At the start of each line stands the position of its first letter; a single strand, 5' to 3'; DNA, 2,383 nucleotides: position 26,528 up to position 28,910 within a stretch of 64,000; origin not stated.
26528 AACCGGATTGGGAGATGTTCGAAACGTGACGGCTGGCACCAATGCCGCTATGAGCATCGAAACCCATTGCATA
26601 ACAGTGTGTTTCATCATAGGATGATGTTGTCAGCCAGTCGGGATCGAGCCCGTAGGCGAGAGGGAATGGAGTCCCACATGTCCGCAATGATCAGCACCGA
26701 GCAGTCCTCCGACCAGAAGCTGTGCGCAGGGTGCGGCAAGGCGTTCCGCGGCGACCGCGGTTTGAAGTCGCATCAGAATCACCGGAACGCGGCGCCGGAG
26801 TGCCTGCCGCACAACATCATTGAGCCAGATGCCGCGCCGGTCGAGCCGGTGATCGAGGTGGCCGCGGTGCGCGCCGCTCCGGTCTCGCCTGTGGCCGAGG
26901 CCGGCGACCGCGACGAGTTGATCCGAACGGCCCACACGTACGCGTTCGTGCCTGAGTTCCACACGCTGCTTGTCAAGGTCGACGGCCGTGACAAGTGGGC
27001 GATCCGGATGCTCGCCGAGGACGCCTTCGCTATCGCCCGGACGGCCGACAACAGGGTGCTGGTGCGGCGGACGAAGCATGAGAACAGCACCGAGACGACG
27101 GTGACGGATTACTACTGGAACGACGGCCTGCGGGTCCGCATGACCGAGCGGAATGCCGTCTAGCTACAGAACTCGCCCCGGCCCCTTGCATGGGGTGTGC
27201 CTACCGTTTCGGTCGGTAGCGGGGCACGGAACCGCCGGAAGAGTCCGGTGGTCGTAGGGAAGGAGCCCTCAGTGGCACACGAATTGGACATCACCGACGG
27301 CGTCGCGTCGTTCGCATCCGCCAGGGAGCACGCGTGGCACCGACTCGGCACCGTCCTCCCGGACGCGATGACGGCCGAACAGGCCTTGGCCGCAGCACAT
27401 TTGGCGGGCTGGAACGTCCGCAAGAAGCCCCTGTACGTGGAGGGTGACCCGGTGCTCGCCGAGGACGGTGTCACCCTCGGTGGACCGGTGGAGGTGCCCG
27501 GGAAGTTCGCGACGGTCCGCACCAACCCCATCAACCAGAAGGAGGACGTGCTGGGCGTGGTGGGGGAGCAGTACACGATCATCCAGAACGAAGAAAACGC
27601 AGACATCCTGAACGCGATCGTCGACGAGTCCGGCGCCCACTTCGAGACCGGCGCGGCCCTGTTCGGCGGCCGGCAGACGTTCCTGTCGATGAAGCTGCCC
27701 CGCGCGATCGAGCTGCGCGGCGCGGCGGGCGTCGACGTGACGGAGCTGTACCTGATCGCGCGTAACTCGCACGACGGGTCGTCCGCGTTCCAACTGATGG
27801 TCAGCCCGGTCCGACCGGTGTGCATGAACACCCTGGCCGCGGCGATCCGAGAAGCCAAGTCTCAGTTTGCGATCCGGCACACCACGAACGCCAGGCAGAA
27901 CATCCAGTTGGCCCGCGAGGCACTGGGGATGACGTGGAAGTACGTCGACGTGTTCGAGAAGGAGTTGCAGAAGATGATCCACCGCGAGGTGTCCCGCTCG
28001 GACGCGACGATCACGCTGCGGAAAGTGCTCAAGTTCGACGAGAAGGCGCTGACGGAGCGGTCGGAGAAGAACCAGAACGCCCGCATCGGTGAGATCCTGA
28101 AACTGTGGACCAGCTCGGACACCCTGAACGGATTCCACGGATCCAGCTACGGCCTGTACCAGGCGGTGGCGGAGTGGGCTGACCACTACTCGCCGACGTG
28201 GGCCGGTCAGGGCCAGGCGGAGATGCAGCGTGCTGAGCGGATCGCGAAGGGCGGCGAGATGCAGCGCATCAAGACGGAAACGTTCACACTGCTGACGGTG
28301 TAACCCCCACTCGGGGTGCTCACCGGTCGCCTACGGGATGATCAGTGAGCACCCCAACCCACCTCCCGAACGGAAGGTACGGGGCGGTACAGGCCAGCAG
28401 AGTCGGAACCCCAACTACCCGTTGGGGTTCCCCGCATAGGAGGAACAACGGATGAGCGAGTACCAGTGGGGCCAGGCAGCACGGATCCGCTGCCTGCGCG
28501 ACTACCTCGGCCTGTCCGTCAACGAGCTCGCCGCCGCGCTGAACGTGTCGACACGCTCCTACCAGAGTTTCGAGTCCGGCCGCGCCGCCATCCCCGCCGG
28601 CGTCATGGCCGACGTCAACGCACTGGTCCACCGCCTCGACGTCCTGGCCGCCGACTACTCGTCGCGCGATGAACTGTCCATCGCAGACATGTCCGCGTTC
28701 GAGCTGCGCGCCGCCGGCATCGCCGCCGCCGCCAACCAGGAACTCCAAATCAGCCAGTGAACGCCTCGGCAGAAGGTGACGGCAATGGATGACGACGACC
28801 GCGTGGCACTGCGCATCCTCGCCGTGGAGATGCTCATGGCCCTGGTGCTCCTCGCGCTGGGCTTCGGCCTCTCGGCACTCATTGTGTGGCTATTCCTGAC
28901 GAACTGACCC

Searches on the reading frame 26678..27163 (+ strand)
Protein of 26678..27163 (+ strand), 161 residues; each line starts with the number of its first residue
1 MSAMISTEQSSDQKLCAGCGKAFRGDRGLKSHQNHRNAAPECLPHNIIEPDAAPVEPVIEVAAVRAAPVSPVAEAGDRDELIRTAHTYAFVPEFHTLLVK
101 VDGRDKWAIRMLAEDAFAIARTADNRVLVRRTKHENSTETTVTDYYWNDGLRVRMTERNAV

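Call 41: search_protein_families(library=pfam, proteins=[window:26678-27163:+], max_evalue=0.01)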
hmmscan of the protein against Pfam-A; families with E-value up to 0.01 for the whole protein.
window:26678-27163:+ (161 aa): 0 families

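Call 42: search_protein_families(library=phrogs, proteins=[window:26678-27163:+], max_evalue=0.001)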
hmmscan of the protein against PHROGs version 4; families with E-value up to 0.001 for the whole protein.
window:26678-27163:+ (161 aa): 1 family
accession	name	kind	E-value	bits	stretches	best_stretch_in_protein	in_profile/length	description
phrog_20750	-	unknown function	5.3e-32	111.9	2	76-160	121-206/207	-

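Call 82: search_dna_similar(query=window:26678-27163:+, collection=phages, mode=protein, max_rows=40, rows=spread, max_evalue=0.001)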
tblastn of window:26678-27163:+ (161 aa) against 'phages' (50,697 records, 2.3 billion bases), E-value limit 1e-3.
Records with a match: 11; places in all: 11; records where one place covers at least 80% of the query: 0.
Best place of each record, by identity: <60% 11.
By first word of the organism name: Mycobacterium 11.
By host as written in the record: Mycobacterium smegmatis mc2 155 5; Mycobacterium smegmatis mc#155 3; - 2; Mycolicibacterium smegmatis 1.
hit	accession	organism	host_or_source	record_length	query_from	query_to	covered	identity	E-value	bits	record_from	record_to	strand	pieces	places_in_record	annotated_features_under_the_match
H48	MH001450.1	Mycobacterium phage Jeon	Mycobacterium smegmatis mc2 155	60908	1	161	74%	49.6%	6e-17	130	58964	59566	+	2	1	83: hypothetical protein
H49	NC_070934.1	Mycobacterium phage Jeon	Mycobacterium smegmatis mc2 155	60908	1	161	74%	49.6%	6e-17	130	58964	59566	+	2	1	83: hypothetical protein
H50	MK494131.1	Mycobacterium phage GodPhather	Mycobacterium smegmatis mc#155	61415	1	161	74%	49.6%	6e-17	130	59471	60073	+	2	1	89: hypothetical protein | 88: hypothetical protein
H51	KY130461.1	Mycobacterium phage Taptic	Mycobacterium smegmatis mc2 155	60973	1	161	74%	49.6%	8e-17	129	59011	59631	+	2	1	hypothetical protein (x2)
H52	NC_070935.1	Mycobacterium phage Taptic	Mycobacterium smegmatis mc2 155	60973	1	161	74%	49.6%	8e-17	129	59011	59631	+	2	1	hypothetical protein (x2)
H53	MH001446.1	Mycobacterium phage Megabear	Mycobacterium smegmatis mc2 155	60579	1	161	74%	49.6%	9e-17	127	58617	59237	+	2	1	87: hypothetical protein | 86: hypothetical protein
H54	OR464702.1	Mycobacterium phage harman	Mycolicibacterium smegmatis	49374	1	161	74%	49.6%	9e-17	127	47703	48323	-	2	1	C2H2-type domain-containing protein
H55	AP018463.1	Mycobacterium phage PR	-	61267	13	161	66%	51.9%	8e-17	127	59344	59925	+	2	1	hypothetical protein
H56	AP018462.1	Mycobacterium phage D12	-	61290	13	161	66%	51.9%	8e-17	127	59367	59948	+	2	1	hypothetical protein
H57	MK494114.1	Mycobacterium phage Argie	Mycobacterium smegmatis mc#155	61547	13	161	66%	51.9%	8e-17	127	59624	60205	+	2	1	90: hypothetical protein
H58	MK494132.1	Mycobacterium phage Cepens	Mycobacterium smegmatis mc#155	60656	13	161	66%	51.9%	8e-17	127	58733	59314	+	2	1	89: hypothetical protein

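Call 102: search_solved_structures(query=window:26678-27163:+, max_evalue=1)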
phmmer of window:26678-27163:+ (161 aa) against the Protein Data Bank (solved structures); distinct sequences matched with E-value up to 1: 6.
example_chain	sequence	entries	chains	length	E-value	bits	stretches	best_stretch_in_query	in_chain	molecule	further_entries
1x6e_A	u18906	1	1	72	0.036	17.4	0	15-40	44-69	Zinc finger protein 24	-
1ubd_C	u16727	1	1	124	0.12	15.7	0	15-34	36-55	PROTEIN (YY1 ZINC FINGER DOMAIN)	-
1mey_C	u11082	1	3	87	0.56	13.5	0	15-40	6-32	CONSENSUS ZINC FINGER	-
4gzn_C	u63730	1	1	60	0.72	13.1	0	15-43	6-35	Zinc finger protein 57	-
4m9v_C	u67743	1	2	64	0.72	13.1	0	15-42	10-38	Zinc finger protein 57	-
2i13_A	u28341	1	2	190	0.95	12.7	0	15-44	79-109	Aart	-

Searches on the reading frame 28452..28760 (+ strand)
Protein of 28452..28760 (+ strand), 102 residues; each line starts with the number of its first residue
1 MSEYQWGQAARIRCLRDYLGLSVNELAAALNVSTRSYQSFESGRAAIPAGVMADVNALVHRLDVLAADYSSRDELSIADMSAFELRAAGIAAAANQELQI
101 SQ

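Call 81: search_protein_families(library=pfam, proteins=[window:28452-28760:+], max_evalue=0.01)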
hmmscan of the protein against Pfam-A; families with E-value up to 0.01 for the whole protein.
window:28452-28760:+ (102 aa): 5 families
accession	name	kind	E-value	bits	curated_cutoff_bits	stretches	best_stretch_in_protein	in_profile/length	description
PF13560.12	HTH_31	-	1.2e-06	29.1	27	1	9-64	3-56/64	Helix-turn-helix domain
PF12844.13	HTH_19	-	3.2e-05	24.2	30.2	1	10-66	2-55/64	Helix-turn-helix domain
PF01381.28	HTH_3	-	0.00012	22.5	23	1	16-50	5-39/55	Helix-turn-helix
PF08965.17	Aca2_YdiL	-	0.00053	20.6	23.8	1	11-61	5-57/118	Aca2/YdiL-like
PF13384.12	HTH_23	-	0.0026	18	24.6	1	10-38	6-35/50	Homeodomain-like domain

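Call 100: search_solved_structures(query=window:28452-28760:+, max_evalue=1)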
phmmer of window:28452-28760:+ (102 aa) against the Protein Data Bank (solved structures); distinct sequences matched with E-value up to 1: 8.
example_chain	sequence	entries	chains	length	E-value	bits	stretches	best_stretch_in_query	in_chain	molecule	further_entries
8w35_A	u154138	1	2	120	0.0035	21.1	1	12-65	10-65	Anti-CRISPR associated (Aca) protein, Aca2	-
7vjo_B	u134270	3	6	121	0.0037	21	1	12-65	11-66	anti-CRISPR-associated protein Aca2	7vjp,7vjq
7b5j_A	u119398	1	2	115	0.0037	21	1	12-65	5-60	Anti-CRISPR associated (Aca) protein, Aca2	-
7ezy_A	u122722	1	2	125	0.013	19.3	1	12-58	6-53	anti-CRISPR-associated Aca2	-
1sq8_A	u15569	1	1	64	0.13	16.1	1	10-52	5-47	dh434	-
9tv9_A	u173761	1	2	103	0.42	14.5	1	12-61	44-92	Antitoxin HigA-2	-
9iaq_A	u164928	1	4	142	0.59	14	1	9-80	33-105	HTH cro/C1-type domain-containing protein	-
2mez_A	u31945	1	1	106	0.76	13.6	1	12-45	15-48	Multiprotein Bridging Factor (MBP-like)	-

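Call 114: find_homologous_proteins(query=window:28452-28760:+, max_evalue=0.001)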
Query window:28452-28760:+ (102 aa): 31 proteins with E <= 0.001 among 80 candidates.
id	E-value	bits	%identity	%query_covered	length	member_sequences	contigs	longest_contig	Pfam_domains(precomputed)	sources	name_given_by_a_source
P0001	4.5e-56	204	100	100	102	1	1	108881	PF13560.13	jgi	jgi:transcriptional regulator with XRE-family HTH domain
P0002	3.5e-47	176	86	99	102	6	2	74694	PF12844.14,PF13560.13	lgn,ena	-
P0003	3.0e-46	173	85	100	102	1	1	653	PF13560.13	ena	-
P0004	1.8e-43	164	80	99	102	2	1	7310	PF12844.14,PF13560.13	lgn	-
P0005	3.8e-43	163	80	98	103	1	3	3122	PF12844.14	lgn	-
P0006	1.1e-40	155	74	99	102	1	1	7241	PF01381.29,PF13560.13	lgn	-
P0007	3.1e-40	154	77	97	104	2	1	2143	PF12844.14,PF13560.13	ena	-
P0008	2.3e-39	151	76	98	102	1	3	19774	PF12844.14,PF13560.13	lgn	-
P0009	1.2e-38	149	76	98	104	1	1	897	-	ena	-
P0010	1.3e-38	149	74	98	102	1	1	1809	PF01381.29,PF13560.13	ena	-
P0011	1.5e-38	148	72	100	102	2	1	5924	PF12844.14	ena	-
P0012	8.0e-38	146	73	98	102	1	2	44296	PF13560.13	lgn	-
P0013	8.6e-38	146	74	97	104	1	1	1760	PF13560.13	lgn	-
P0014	1.4e-37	145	74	97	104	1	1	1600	PF13560.13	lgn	-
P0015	4.1e-37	144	76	97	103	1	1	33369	PF13560.13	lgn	-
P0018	2.0e-36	142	70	98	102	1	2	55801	PF12844.14,PF13560.13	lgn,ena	-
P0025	7.7e-35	137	69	98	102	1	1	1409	PF08965.17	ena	-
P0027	1.2e-31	126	67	98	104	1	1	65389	PF12844.14,PF13560.13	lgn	-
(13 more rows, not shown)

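Call 115: find_encoding_contigs(protein=P0002, flank=10000, max_places=1)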
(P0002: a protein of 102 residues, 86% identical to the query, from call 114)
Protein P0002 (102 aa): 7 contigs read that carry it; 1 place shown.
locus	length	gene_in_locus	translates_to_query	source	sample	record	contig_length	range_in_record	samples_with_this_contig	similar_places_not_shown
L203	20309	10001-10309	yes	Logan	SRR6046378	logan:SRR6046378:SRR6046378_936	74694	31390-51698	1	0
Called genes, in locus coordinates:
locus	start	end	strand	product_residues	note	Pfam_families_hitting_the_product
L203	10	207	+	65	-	-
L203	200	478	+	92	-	-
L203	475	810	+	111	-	-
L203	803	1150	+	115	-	-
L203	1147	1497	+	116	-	-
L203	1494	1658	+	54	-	-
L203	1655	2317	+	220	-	-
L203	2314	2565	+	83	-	-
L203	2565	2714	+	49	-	-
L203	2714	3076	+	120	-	-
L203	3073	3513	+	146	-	-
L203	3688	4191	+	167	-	-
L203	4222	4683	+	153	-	PF13392:HNH_3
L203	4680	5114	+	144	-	-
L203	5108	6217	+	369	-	PF13830:DUF4192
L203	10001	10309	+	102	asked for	PF12844:HTH_19 (weak), PF13560:HTH_31 (weak)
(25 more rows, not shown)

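Call 116: find_encoding_contigs(protein=P0012, flank=10000, max_places=1)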
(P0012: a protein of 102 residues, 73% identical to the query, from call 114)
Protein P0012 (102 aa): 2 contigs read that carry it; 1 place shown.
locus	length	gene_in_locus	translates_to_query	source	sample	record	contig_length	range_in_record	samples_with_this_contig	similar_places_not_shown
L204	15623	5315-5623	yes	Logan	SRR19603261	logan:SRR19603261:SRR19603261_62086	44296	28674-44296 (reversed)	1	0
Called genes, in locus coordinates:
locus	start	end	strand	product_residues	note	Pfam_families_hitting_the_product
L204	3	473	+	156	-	?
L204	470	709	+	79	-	-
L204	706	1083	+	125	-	-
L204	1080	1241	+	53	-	-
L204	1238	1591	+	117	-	-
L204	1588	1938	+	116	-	PF05305:DUF732 (weak)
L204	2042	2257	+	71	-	-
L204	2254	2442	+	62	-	-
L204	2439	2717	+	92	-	-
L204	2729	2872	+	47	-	-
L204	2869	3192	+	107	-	-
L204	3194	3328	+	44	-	-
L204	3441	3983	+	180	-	-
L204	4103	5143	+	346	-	PF06067:DUF932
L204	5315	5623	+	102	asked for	PF13560:HTH_31 (weak)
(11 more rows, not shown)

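Call 117: find_encoding_contigs(protein=P0018, flank=10000, max_places=1)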
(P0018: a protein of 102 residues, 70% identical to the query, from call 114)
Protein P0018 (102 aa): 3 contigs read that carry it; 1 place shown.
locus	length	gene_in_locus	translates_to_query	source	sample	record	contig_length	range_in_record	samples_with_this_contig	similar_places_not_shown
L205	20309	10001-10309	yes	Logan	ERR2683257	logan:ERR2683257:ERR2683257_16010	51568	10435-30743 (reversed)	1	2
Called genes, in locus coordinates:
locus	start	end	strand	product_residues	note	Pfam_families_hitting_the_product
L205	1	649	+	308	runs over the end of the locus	PF02195:ParB_N (weak)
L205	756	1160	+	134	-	-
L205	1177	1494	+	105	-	-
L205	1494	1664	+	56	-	-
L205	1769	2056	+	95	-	-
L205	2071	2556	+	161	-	-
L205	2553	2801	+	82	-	-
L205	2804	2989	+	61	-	-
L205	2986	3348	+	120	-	-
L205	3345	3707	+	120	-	-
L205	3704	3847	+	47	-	-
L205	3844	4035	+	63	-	-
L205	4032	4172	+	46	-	-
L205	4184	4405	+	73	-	-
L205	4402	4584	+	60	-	-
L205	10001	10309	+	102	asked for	PF12844:HTH_19 (weak), PF13560:HTH_31 (weak)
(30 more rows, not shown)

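Call 118: find_encoding_contigs(protein=P0027, flank=10000, max_places=1)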
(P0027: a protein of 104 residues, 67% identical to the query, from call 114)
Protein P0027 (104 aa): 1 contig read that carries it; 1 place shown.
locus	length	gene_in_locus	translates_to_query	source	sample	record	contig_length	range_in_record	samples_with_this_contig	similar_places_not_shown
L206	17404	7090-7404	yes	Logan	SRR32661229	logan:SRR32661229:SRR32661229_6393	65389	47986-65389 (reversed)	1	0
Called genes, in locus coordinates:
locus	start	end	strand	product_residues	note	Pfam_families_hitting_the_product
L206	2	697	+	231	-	?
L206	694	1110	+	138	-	-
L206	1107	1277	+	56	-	-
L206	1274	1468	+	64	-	-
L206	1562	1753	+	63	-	-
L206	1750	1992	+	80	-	-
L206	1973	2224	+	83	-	-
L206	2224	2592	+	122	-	-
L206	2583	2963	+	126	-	-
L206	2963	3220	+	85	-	-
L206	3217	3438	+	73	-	-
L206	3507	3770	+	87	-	-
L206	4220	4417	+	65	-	-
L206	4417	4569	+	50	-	-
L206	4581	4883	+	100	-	-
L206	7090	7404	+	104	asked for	PF12844:HTH_19 (weak), PF13560:HTH_31 (weak)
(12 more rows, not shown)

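Call 130: search_solved_structures(query=A9, max_evalue=1, show_alignments=1)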
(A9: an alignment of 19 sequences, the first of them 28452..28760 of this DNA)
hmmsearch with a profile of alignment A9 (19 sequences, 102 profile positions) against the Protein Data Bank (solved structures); distinct sequences matched with E-value up to 1: 19.
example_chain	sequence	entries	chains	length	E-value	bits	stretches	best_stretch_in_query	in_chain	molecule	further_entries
8w35_A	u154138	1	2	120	8.2e-07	32.5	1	11-60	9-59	Anti-CRISPR associated (Aca) protein, Aca2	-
7vjo_B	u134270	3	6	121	8.6e-07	32.4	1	12-60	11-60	anti-CRISPR-associated protein Aca2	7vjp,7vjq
7b5j_A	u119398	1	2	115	8.7e-07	32.4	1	12-60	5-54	Anti-CRISPR associated (Aca) protein, Aca2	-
7ezy_A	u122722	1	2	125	1.1e-06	32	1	12-60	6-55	anti-CRISPR-associated Aca2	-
2mez_A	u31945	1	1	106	0.0026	21.2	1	10-45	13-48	Multiprotein Bridging Factor (MBP-like)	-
7xi5_A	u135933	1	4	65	0.012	19.1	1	10-47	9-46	Transcriptional regulator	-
1sq8_A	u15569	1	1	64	0.015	18.9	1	10-49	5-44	dh434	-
9tv9_A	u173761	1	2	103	0.02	18.4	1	12-64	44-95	Antitoxin HigA-2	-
3mlf_A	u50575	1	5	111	0.048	17.2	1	8-54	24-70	transcriptional regulator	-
5j9i_A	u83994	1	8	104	0.072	16.6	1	12-65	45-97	Antitoxin igA-2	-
5jaa_A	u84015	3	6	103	0.083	16.4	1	12-65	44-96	Antitoxin igA-2 | Antitoxin HigA-2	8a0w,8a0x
1r63_A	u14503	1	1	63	0.099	16.2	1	9-48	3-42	REPRESSOR PROTEIN FROM BACTERIOPHAGE 434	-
1per_L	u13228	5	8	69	0.12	15.9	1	9-48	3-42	PROTEIN (434 REPRESSOR) | 434 REPRESSOR | REPRESSOR PROTEIN CI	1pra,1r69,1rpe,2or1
5fiq_A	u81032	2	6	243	0.12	15.9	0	13-50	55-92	EXD1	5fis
5fis_B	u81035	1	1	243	0.14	15.7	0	13-50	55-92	EXD1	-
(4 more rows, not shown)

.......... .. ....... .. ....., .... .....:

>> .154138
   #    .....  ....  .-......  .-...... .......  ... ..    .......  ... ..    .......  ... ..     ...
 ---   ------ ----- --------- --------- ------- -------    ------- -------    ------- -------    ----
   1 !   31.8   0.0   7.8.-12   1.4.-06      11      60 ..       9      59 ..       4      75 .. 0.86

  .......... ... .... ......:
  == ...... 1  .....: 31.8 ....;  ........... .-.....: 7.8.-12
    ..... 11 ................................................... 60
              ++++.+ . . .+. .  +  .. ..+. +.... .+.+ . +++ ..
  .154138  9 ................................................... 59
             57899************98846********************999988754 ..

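Call 132: predict_structure(alignment_id=A9)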
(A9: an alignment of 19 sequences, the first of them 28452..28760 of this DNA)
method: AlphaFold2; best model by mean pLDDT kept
length: 102 residues; sequences in the alignment: 19
mean_pLDDT: 93.9   pTM: 0.81
mean pLDDT of the five models: 93.9, 93.3, 93.3, 93.2, 93.0
residues with pLDDT >= 90: 90; 70-90: 10; 50-70: 1; < 50: 1
segments of 3 or more residues with pLDDT < 50: none
pLDDT, mean of each block of 10 residues (from residue 1): 81 95 95 95 90 95 98 96 96 97 94
secondary structure, 60 per line:
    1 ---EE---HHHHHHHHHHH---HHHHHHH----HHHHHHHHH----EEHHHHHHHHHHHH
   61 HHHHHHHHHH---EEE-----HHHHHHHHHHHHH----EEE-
elements in order: H9-19 H23-29 H34-42 H49-70 E74-76 H82-94 E99-101

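Call 134: fold_search(model_id=the predicted structure, library=pdb)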
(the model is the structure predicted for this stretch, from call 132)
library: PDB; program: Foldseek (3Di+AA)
matches with E <= 10: 456; with E <= 0.001: 0
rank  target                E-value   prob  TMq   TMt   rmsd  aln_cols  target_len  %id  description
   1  7b5j_A                2.3e-03  1.00  0.68  0.61   3.6       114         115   23  Anti-CRISPR associated (Aca) protein, Aca2 (released 2021-06-23)
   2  7vjo_A                2.3e-03  1.00  0.65  0.58   4.1       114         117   22  Pectobacterium phage ZF40 apo-Aca2 (released 2021-10-20)
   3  7vjo_B                2.6e-03  1.00  0.62  0.54   4.9       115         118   25  Pectobacterium phage ZF40 apo-Aca2 (released 2021-10-20)
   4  7vjp_A                3.7e-03  1.00  0.68  0.60   3.6       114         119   23  Selenomethionine-derived Pectobacterium phage ZF40 apo-Aca2 (released 2021-10-20)
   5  7vjq_A                3.9e-03  1.00  0.67  0.59   3.7       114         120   23  Pectobacterium phage ZF40 apo-aca2 complexed with 26bp DNA substrate (released 2021-10-20)
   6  7ezy_A                5.8e-03  1.00  0.64  0.54   4.3       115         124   21  anti-CRISPR-associated Aca2 (released 2022-01-12)
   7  2ox6_C                6.8e-03  1.00  0.70  0.47   4.5       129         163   11  Crystal structure of gene product SO3848 from Shewanella oneidensis MR-1 (released 2007-04-03)
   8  1s4k_A                1.1e-02  1.00  0.63  0.56   4.4       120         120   13  Putative cytoplasmic protein from Salmonella typhimurium (released 2004-06-29)
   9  2ox6_A                1.3e-02  1.00  0.70  0.47   4.5       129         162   11  Crystal structure of gene product SO3848 from Shewanella oneidensis MR-1 (released 2007-04-03)
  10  2ox6_D                4.6e-02  1.00  0.69  0.46   4.5       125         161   10  Crystal structure of gene product SO3848 from Shewanella oneidensis MR-1 (released 2007-04-03)
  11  3op9                  6.5e-02  1.00  0.48  0.46   3.0        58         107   24  Crystal structure of transcriptional regulator from Listeria innocua (released 2010-09-15)
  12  7xi5_A                8.1e-02  1.00  0.49  0.85   1.3        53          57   26  Anti-CRISPR-associated Aca10 (released 2023-02-22)
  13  3f52_E                9.1e-02  1.00  0.47  0.60   8.5        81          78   23  Crystal structure of the clp gene regulator ClgR from C. glutamicum (released 2008-11-18)
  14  8ezt_B                1.1e-01  1.00  0.44  0.60   1.9        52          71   25  Crystal structure of HipB(Lp) from Legionella pneumophila (released 2023-09-27)
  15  9iaq_B                1.2e-01  0.96  0.46  0.43  11.7       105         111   17  Arbitrium controls lysis-lysogeny through the activation of a small antirepressor protein in the majority of arbitrium (released 2026-01-14)
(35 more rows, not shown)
